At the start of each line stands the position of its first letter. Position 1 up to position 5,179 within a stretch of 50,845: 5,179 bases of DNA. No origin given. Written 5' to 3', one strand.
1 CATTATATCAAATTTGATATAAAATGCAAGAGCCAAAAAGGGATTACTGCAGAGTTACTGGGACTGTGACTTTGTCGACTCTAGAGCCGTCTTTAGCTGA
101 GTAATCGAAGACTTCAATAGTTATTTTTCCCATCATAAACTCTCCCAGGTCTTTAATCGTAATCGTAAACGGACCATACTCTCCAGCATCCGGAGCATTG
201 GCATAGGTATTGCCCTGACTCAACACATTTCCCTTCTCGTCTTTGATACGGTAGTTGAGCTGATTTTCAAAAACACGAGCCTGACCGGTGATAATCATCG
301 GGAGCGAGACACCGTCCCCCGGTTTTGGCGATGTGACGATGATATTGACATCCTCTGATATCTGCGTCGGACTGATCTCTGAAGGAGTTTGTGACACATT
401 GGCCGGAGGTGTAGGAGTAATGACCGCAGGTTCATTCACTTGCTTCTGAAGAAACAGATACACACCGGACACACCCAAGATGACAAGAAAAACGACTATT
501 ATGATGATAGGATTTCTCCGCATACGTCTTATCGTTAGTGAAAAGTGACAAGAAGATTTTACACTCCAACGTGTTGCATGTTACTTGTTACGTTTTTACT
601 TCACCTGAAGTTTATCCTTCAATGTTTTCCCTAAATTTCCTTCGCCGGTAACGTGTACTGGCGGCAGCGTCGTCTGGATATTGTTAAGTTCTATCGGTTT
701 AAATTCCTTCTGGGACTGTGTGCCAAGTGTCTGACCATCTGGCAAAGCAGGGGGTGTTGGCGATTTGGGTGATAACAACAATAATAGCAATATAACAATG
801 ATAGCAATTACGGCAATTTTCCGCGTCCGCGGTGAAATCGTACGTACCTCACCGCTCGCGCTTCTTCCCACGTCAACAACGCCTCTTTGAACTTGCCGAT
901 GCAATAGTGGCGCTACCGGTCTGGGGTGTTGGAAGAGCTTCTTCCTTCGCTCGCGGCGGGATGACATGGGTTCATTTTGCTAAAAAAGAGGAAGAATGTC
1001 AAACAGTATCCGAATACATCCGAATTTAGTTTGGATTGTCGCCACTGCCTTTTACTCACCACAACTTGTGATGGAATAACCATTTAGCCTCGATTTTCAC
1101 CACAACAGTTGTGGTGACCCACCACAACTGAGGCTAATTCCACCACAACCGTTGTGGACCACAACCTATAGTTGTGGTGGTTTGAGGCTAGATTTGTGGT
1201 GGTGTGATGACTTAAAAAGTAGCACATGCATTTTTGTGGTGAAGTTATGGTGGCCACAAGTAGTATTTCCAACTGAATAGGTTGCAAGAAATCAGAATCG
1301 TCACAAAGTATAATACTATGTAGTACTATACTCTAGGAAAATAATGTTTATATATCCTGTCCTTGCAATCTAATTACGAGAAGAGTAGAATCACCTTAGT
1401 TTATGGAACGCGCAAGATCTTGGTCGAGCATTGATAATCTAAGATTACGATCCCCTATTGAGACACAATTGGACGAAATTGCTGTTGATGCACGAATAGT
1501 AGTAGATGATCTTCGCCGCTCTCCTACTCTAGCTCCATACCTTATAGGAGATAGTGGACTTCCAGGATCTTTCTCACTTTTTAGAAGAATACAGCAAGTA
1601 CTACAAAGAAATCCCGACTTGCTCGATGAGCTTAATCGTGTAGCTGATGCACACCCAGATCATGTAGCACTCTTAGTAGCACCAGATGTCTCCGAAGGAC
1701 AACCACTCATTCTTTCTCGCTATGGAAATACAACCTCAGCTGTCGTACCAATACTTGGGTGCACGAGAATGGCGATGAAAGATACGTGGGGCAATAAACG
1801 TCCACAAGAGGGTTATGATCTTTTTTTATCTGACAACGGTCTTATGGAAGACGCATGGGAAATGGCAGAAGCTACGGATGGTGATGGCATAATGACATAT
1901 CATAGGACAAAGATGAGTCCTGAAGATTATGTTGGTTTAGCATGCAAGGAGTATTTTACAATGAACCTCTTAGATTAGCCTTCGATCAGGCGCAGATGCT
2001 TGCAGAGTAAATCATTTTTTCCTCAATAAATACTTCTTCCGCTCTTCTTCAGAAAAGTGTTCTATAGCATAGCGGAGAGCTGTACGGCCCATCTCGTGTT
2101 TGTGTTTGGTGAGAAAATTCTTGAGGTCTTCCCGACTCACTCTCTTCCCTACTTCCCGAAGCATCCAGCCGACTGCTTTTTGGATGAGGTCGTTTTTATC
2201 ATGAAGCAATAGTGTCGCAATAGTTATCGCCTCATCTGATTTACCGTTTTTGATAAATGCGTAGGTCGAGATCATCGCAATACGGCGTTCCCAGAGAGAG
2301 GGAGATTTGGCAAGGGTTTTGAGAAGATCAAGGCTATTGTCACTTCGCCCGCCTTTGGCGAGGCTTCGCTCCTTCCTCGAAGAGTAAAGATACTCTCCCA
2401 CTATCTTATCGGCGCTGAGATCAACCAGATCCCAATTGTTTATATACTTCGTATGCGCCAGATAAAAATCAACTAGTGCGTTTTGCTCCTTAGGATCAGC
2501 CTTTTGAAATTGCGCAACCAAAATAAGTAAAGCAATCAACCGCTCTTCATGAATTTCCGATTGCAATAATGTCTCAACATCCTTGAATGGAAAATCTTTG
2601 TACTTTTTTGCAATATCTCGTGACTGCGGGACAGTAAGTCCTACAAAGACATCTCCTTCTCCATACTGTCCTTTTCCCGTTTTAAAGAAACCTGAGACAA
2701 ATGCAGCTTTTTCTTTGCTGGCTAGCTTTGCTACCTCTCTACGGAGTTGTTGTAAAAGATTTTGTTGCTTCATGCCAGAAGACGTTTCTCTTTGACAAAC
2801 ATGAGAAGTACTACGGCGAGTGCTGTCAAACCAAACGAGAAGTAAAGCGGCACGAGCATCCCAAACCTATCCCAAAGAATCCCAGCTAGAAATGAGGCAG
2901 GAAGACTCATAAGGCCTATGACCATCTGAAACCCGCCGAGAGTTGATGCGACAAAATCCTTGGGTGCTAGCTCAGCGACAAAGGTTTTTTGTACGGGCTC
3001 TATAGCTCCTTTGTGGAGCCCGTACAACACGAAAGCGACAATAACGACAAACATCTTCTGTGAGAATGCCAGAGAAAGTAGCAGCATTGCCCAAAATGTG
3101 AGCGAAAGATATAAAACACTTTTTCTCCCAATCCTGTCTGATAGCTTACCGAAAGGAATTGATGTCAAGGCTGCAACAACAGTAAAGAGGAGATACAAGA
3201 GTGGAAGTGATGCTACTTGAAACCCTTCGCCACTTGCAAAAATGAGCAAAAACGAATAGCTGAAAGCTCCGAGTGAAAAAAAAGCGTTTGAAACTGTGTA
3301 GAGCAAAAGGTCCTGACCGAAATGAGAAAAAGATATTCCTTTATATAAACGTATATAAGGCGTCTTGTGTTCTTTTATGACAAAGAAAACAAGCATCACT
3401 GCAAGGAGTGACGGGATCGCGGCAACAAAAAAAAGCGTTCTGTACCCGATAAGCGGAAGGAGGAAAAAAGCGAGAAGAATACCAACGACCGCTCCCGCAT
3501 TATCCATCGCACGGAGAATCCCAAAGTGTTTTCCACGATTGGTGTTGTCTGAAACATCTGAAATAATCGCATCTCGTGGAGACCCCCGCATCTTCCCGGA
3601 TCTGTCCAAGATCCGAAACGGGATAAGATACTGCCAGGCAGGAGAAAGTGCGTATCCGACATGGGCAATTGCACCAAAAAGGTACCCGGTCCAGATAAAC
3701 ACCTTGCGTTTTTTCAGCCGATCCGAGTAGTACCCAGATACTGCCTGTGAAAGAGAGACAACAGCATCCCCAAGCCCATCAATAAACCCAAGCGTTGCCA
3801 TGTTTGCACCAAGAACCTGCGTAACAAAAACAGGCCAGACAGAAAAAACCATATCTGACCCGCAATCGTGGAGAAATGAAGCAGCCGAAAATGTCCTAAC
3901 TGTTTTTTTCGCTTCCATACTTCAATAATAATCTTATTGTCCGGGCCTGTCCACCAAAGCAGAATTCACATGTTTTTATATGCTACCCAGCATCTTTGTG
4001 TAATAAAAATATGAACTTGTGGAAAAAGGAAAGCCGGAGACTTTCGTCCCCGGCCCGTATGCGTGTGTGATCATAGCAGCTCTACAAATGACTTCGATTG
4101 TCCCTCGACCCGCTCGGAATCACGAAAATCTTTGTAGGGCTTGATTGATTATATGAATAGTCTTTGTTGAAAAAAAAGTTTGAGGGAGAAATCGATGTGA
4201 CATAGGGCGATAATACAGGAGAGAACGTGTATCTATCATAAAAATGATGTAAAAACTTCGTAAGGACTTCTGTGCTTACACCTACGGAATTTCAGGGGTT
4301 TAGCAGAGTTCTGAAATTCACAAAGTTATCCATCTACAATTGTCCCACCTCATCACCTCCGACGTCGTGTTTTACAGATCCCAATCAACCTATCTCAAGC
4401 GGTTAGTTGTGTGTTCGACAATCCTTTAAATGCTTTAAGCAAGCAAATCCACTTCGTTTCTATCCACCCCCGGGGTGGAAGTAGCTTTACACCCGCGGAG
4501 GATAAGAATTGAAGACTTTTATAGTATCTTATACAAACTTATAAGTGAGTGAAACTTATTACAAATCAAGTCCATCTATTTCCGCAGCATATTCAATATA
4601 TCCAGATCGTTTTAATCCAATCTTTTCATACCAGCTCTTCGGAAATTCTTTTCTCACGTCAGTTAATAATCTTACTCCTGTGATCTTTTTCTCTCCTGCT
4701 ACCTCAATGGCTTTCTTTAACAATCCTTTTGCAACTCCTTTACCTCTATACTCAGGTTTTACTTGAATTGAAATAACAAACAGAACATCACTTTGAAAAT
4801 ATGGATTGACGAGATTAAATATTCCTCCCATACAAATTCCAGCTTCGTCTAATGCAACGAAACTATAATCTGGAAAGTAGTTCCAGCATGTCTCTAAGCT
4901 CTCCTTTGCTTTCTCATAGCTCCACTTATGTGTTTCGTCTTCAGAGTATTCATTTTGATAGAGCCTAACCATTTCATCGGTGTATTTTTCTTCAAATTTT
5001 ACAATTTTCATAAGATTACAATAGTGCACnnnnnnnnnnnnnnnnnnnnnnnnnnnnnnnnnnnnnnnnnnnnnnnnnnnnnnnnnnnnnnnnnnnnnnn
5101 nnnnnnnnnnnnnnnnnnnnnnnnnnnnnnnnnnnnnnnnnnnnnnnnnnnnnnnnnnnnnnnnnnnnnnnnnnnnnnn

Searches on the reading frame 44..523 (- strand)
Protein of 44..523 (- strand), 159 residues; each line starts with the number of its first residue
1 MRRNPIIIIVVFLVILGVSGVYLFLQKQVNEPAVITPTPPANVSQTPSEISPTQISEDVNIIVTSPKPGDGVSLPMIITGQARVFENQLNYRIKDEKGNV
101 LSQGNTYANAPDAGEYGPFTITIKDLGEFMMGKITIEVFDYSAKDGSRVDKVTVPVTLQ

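Call 68: search_protein_families(library=pfam, proteins=[window:44-523:-], max_evalue=0.00001)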
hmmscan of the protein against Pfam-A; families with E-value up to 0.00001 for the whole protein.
window:44-523:- (159 aa): 1 family
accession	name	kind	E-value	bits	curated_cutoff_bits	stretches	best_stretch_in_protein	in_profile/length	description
PF10648.15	Gmad2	-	8.6e-21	74.5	25.7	1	60-147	1-86/86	Immunoglobulin-like domain of bacterial spore germination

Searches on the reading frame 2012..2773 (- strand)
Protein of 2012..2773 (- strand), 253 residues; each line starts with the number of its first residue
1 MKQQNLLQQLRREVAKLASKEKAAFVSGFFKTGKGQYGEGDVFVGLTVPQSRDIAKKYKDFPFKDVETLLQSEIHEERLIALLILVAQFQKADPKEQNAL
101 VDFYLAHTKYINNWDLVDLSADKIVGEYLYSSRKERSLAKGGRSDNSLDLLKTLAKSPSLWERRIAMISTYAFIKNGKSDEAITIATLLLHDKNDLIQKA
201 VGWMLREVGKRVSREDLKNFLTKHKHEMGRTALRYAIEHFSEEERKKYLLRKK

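Call 68: search_protein_families(library=pfam, proteins=[window:2012-2773:-], max_evalue=0.00001)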
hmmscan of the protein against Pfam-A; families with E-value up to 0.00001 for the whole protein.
window:2012-2773:- (253 aa): 1 family
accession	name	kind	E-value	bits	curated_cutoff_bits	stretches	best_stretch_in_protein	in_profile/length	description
PF08713.17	DNA_alkylation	-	1.9e-58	198.1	21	1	11-240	2-213/213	DNA alkylation repair enzyme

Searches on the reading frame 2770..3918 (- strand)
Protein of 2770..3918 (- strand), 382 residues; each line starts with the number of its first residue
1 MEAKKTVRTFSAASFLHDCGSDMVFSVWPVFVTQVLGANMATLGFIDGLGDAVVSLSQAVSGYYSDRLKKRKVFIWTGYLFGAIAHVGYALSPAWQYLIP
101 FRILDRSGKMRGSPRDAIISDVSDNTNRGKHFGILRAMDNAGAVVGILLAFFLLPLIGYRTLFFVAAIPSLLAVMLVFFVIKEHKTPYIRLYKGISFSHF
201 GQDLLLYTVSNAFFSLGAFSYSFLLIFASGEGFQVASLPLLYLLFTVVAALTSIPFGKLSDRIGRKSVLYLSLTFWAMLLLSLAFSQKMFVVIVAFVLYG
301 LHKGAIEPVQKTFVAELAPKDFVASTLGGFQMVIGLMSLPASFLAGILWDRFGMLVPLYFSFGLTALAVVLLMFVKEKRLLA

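Call 68: search_protein_families(library=pfam, proteins=[window:2770-3918:-], max_evalue=0.00001)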
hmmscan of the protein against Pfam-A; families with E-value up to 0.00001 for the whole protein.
window:2770-3918:- (382 aa): 2 families
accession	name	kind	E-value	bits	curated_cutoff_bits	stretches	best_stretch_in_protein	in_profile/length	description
PF07690.21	MFS_1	-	2e-41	142.5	33.4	2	12-250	3-252/347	Major Facilitator Superfamily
PF00083.30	Sugar_tr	-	9.7e-08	31.7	22.3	0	237-377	47-193/452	Sugar (and other) transporter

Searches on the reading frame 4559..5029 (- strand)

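Call 68: search_protein_families(library=pfam, proteins=[window:4559-5029:-], max_evalue=0.00001)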
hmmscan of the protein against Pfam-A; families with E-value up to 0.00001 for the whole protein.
window:4559-5029:- (156 aa): 2 families
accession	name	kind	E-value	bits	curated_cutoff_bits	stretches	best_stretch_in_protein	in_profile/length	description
PF00583.31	Acetyltransf_1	-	8.9e-11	42.5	20.7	1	19-126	3-103/116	Acetyltransferase (GNAT) family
PF13508.13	Acetyltransf_7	-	1.2e-08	35.6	27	1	56-138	5-81/84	Acetyltransferase (GNAT) domain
